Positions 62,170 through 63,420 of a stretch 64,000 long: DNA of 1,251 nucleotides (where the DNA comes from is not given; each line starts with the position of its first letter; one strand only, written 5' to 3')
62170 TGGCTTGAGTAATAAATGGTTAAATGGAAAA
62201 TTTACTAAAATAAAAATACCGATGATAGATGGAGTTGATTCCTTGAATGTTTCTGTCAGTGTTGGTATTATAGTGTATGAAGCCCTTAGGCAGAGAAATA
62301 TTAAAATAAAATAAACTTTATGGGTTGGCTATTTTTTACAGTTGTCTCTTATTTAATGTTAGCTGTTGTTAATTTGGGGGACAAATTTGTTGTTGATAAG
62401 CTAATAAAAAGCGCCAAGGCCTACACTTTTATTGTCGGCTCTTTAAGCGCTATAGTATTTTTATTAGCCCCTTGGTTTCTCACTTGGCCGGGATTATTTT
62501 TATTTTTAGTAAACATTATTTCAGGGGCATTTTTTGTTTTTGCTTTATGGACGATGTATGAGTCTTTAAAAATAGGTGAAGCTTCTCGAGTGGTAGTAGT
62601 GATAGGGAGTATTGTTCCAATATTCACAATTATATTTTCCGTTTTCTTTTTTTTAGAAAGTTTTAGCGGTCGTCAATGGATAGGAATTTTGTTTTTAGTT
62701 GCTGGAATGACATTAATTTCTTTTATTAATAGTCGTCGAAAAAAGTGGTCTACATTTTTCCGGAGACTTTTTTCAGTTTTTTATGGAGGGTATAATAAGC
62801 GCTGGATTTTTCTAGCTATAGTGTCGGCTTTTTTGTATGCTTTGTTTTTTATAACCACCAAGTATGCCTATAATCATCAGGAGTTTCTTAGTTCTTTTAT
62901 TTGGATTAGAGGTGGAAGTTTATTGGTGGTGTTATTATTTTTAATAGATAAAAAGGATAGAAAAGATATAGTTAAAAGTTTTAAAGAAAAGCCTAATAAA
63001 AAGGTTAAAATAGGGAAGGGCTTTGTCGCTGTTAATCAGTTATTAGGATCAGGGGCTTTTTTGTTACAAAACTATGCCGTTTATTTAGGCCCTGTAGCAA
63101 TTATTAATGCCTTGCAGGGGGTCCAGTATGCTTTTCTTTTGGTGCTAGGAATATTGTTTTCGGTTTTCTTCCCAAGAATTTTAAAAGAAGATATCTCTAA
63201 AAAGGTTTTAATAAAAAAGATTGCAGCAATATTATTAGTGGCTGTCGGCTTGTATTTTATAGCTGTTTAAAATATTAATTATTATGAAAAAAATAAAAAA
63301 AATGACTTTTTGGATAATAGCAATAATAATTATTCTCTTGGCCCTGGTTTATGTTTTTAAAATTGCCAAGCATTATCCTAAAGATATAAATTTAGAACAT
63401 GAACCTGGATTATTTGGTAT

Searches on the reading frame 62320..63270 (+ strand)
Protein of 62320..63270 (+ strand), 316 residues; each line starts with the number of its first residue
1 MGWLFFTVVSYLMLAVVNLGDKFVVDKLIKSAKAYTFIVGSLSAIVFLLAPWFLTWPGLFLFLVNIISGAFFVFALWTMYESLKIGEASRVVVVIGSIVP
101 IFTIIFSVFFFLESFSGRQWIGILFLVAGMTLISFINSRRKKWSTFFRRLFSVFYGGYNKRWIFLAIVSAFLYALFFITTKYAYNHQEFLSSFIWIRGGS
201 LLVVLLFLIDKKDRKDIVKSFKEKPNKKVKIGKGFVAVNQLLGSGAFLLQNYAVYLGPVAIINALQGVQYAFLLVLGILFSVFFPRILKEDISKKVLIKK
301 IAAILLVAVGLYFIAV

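Call 29: find_encoding_contigs(protein=window:62320-63270:+, flank=10000, max_places=4)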
Protein window:62320-63270:+ (316 aa): 5 contigs read that carry it; 2 places shown.
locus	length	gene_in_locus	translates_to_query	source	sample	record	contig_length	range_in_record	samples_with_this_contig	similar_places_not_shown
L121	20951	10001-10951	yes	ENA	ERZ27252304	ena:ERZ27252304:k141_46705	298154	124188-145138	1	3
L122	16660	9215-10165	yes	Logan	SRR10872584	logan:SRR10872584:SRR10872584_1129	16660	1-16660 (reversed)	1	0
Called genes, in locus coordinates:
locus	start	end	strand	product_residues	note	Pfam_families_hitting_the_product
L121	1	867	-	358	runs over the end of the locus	PF07963:N_methyl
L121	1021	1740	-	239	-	PF00781:DAGK_cat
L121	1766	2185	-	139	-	PF04519:Bactofilin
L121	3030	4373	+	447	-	PF22053:DUF6938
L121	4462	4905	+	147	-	PF07963:N_methyl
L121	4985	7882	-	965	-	PF00912:Transgly, PF00905:Transpeptidase, PF17957:Big_7 (weak)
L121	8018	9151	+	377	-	PF07907:YibE_F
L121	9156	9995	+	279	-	PF22435:MRM3-like_sub_bind, PF00588:SpoU_methylase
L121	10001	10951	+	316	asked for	PF00892:EamA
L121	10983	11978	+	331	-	PF00150:Cellulase (weak), PF02449:Glyco_hydro_42 (faint)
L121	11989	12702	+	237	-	PF00535:Glycos_transf_2, PF10111:Glyco_tranf_2_2 (faint), PF13641:Glyco_tranf_2_3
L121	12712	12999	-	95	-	-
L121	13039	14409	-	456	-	PF02878:PGM_PMM_I, PF02879:PGM_PMM_II, PF02880:PGM_PMM_III, PF00408:PGM_PMM_IV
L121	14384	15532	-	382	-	PF04519:Bactofilin (weak), PF26514:DUF8173 (weak)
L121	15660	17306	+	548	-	PF04055:Radical_SAM, PF16199:Radical_SAM_C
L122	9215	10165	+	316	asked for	PF00892:EamA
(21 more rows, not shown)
